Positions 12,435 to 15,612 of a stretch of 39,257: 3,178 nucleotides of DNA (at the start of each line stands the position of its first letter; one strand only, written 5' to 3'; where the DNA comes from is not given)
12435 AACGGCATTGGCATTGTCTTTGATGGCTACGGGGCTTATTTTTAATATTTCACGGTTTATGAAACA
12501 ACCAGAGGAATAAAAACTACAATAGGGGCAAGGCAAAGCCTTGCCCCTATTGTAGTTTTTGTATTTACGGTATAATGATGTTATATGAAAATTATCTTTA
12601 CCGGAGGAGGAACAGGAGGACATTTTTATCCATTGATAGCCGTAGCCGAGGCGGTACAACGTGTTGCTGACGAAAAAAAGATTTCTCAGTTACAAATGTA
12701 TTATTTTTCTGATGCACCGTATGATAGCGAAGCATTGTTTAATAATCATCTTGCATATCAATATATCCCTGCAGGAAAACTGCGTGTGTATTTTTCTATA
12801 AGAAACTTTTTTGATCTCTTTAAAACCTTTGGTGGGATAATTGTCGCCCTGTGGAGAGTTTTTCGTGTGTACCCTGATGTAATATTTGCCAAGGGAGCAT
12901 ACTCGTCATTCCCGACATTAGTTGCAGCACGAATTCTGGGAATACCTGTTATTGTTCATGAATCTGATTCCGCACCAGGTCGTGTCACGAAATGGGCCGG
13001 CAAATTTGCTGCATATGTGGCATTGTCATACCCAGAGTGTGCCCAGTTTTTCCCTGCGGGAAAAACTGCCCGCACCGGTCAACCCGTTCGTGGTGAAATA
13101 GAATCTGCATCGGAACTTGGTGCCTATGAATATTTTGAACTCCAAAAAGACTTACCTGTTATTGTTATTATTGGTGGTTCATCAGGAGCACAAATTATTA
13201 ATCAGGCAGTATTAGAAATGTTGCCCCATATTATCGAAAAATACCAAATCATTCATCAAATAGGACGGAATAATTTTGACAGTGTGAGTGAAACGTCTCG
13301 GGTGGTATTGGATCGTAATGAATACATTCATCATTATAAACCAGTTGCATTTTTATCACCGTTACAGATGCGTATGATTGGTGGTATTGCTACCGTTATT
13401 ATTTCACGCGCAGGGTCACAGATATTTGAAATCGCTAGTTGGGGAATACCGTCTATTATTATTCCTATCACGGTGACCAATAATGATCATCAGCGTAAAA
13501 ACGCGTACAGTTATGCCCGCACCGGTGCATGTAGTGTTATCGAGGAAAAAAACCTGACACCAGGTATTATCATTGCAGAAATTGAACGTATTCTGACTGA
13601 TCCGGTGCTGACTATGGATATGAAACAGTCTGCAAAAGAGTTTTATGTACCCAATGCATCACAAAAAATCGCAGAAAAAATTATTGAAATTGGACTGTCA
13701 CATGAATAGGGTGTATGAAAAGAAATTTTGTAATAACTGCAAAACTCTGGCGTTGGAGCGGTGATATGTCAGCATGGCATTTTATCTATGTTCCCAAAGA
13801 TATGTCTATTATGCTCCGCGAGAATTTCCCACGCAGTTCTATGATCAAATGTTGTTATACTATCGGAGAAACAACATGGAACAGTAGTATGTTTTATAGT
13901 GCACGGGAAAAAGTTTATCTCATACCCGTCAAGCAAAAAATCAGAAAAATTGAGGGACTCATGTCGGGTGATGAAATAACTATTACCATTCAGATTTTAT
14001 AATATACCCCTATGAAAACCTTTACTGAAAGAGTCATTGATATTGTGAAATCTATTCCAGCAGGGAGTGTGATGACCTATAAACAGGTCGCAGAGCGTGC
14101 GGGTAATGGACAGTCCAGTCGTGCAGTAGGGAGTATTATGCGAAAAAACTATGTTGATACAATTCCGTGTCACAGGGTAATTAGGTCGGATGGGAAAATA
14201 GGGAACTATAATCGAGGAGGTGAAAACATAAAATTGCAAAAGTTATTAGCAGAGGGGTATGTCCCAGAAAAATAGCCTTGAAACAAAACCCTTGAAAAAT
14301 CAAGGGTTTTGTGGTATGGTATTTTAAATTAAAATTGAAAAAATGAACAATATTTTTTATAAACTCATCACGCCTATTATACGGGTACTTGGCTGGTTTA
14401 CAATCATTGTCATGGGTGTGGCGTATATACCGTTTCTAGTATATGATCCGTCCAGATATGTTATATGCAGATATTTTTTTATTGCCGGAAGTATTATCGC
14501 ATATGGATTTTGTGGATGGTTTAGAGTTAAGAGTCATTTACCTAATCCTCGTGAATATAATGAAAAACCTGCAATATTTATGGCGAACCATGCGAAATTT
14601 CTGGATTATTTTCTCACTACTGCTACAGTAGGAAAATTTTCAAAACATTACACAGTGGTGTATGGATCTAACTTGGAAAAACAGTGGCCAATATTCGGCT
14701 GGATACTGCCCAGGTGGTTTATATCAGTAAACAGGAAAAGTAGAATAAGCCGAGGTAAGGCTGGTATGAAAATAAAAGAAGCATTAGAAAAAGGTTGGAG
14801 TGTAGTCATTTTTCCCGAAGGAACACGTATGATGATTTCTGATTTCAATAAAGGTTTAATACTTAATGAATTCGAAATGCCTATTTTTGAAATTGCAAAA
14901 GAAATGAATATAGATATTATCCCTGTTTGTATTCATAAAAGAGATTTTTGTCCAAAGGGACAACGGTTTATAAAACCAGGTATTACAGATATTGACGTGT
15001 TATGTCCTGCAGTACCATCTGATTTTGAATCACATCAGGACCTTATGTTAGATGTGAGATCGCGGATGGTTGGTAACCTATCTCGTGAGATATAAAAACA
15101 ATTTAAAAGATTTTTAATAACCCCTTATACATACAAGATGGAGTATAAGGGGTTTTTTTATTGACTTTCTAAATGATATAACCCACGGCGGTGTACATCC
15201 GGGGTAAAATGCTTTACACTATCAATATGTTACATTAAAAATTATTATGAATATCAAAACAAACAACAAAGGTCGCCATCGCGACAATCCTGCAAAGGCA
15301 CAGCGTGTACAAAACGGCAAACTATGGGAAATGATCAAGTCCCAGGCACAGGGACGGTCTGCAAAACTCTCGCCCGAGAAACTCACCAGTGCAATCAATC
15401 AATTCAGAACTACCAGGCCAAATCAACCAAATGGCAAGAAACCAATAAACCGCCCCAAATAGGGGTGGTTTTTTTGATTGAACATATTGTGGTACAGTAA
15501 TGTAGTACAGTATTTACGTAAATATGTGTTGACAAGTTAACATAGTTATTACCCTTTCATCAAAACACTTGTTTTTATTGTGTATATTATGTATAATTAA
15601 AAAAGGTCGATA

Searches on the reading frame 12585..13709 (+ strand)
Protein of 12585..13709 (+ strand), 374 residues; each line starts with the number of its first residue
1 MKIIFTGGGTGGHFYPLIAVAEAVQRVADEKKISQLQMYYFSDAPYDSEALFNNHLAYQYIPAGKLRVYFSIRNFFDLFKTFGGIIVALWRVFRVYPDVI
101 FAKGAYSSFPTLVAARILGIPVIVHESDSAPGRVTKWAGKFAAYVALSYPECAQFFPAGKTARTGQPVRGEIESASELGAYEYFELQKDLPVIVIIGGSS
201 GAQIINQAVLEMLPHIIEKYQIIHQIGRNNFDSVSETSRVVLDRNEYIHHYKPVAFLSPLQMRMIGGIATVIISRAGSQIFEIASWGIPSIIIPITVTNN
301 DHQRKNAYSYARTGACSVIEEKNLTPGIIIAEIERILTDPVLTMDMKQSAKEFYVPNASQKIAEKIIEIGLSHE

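Call 28: find_related_loci(query=window:12585-13709:+, collection=genome_contigs, flank=10000)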
Query window:12585-13709:+ (374 aa) in genome_contigs; peptide patterns used: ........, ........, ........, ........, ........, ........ (x = any residue, [..] = any of these).
375 stretches matched a pattern; 290 encode a relative of the query (tblastn E <= 1e-3); the best 80 are kept; 80 distinct loci.
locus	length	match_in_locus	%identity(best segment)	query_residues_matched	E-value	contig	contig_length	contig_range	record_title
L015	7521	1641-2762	69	1-374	8e-175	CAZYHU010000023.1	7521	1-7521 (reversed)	MAG TPA_asm: uncultured Candidatus Saccharibacteria bacterium isolate SRP219642_co7_98 genome assembly, contig: NODE_149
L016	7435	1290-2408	62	1-373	6e-165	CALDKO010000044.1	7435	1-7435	MAG TPA_asm: uncultured bacterium isolate SRR6231156_bin.70_CONCOCT_v1.1_MAG genome assembly, contig: ERZ650269.1709, wh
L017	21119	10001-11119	63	1-373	5e-164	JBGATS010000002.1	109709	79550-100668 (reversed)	MAG: Candidatus Paceibacteria bacterium isolate MAG_MBR_AS.44 MBRAS-44_scaffold_163, whole genome shotgun sequence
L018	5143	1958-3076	61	1-373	8e-166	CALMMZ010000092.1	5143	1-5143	MAG TPA_asm: uncultured bacterium isolate SRR5676435_bin.113_CONCOCT_v1.1_MAG genome assembly, contig: ERZ724544.7875, w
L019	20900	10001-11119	61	1-373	1e-161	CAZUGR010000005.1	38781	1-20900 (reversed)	MAG TPA_asm: uncultured Candidatus Saccharibacteria bacterium isolate SRP300315_co1_13 genome assembly, contig: NODE_546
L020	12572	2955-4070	62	1-373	1e-153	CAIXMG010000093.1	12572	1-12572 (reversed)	uncultured bacterium isolate AlinenLipids_bin-4392 genome assembly, contig: bin-4392:093/116, whole genome shotgun seque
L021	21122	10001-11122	60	1-373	9e-152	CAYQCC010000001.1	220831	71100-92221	MAG TPA_asm: uncultured Candidatus Saccharibacteria bacterium isolate SRP296810_co1_187 genome assembly, contig: NODE_47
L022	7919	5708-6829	57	1-374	3e-147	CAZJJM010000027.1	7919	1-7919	MAG TPA_asm: uncultured Candidatus Saccharibacteria bacterium isolate SRP286056_co2_346 genome assembly, contig: NODE_15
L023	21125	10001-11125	58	1-374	2e-146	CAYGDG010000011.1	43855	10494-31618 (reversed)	MAG TPA_asm: uncultured Candidatus Saccharibacteria bacterium isolate ERP113451_co1_245 genome assembly, contig: NODE_80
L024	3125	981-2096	61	1-373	5e-152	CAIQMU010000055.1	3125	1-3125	uncultured bacterium isolate AM-lipid-02-D4_bin-0951 genome assembly, contig: bin-0951:055/122, whole genome shotgun seq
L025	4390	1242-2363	56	1-374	7e-148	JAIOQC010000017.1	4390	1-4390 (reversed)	MAG: Candidatus Nomurabacteria bacterium isolate LakeFargette_0920_ALND_MAG_36_7 LacPavin_0920_ALND_scaffold_40512, whol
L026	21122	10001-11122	55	1-374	2e-143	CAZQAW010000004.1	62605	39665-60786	MAG TPA_asm: uncultured Candidatus Saccharibacteria bacterium isolate SRP286056_co1_162 genome assembly, contig: NODE_43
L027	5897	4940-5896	64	1-319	4e-144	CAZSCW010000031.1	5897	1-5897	MAG TPA_asm: uncultured Candidatus Saccharibacteria bacterium isolate SRP135725_co1_382 genome assembly, contig: NODE_20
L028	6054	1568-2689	55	1-374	8e-144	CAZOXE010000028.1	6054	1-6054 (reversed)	MAG TPA_asm: uncultured Candidatus Saccharibacteria bacterium isolate binchicken_co66_6 genome assembly, contig: NODE_18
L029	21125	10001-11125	57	1-374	2e-142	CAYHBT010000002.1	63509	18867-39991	MAG TPA_asm: uncultured Candidatus Saccharibacteria bacterium isolate ERP119702_co2_98 genome assembly, contig: NODE_131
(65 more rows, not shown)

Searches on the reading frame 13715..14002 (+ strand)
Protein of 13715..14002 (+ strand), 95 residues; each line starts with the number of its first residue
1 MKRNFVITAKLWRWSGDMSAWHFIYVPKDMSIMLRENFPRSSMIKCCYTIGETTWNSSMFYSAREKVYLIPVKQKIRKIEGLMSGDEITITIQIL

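Call 3: search_protein_families(library=pfam, proteins=[window:13715-14002:+], max_evalue=0.1)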
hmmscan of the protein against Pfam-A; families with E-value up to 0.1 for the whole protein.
window:13715-14002:+ (95 aa): 1 family
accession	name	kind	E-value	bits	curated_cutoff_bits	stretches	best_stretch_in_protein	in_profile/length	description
PF08922.17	DUF1905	-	8.9e-17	61.4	24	1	8-92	2-81/81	Domain of unknown function (DUF1905)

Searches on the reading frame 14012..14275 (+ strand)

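Call 3: search_protein_families(library=pfam, proteins=[window:14012-14275:+], max_evalue=0.1)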
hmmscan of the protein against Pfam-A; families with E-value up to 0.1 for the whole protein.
window:14012-14275:+ (87 aa): 1 family
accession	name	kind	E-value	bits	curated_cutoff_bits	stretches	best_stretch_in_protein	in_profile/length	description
PF01035.26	DNA_binding_1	-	2.4e-26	91.8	27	1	4-82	2-80/81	6-O-methylguanine DNA methyltransferase, DNA binding domain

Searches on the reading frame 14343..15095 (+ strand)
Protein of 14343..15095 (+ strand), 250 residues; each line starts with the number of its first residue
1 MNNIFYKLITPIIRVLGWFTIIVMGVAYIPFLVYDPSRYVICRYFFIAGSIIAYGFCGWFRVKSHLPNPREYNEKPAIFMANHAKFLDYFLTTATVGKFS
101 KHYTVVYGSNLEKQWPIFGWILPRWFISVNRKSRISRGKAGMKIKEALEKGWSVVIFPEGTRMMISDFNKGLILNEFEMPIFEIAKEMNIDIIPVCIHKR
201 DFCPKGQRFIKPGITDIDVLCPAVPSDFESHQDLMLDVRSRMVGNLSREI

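Call 3: search_protein_families(library=pfam, proteins=[window:14343-15095:+], max_evalue=0.1)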
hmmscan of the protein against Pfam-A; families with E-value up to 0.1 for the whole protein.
window:14343-15095:+ (250 aa): 2 families
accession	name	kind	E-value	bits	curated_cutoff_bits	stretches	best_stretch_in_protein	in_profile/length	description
PF01553.26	Acyltransferase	-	5.7e-17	62.2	23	1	73-197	12-131/132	Acyltransferase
PF02628.20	COX15-CtaA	-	0.039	13.4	29.9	1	14-78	82-145/322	Cytochrome oxidase assembly protein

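Call 5: search_protein_families(library=ncbifam, proteins=[window:14343-15095:+], max_evalue=0.1)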
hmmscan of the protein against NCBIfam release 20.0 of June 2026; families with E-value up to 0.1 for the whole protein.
window:14343-15095:+ (250 aa): 6 families
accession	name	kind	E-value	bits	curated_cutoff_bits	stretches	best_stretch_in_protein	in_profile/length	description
TIGR00530.1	AGP_acyltrn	subfamily_domain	1.5e-15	57.1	102.95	1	67-197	7-129/130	1-acylglycerol-3-phosphate O-acyltransferase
NF052553.1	LyOrLpactfOlsABRUA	equivalog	9.2e-08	31.5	300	1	60-170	53-152/263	lyso-ornithine lipid O-acyltransferase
NF011593.0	PRK15018.1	equivalog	1.7e-06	28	501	1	12-236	8-217/245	1-acylglycerol-3-phosphate O-acyltransferase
NF006386.0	PRK08633.1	equivalog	2.5e-06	25.5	1221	1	74-198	440-552/1147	acyl-[ACP]--phospholipid O-acyltransferase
NF052615.1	orn_lipid_OlsF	equivalog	0.0047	15.6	620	1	123-200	124-199/570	bifunctional ornithine lipid synthase OlsF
NF005291.0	PRK06814.1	equivalog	0.0057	14.6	1349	1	56-198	435-564/1140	acyl-[ACP]--phospholipid O-acyltransferase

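Call 37: find_encoding_contigs(protein=window:14343-15095:+, flank=10000, max_places=6)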
Protein window:14343-15095:+ (250 aa): 1 contig read that carries it; 1 place shown.
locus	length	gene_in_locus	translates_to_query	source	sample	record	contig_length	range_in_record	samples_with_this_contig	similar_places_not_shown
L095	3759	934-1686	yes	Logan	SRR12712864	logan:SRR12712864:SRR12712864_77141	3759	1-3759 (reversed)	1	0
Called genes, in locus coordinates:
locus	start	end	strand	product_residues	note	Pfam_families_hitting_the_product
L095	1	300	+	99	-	?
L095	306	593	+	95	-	PF08922:DUF1905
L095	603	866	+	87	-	PF01035:DNA_binding_1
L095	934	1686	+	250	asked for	PF01553:Acyltransferase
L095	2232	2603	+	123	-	-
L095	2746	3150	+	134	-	-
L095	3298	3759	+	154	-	?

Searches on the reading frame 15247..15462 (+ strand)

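Call 3: search_protein_families(library=pfam, proteins=[window:15247-15462:+], max_evalue=0.1)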
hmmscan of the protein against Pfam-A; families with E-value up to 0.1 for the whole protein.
window:15247-15462:+ (71 aa): 1 family
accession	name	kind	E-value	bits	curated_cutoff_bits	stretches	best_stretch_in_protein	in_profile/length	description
PF10574.14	UPF0552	-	0.037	13.9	22.2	1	14-54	84-124/224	Arp2/3-interacting proteins Arpin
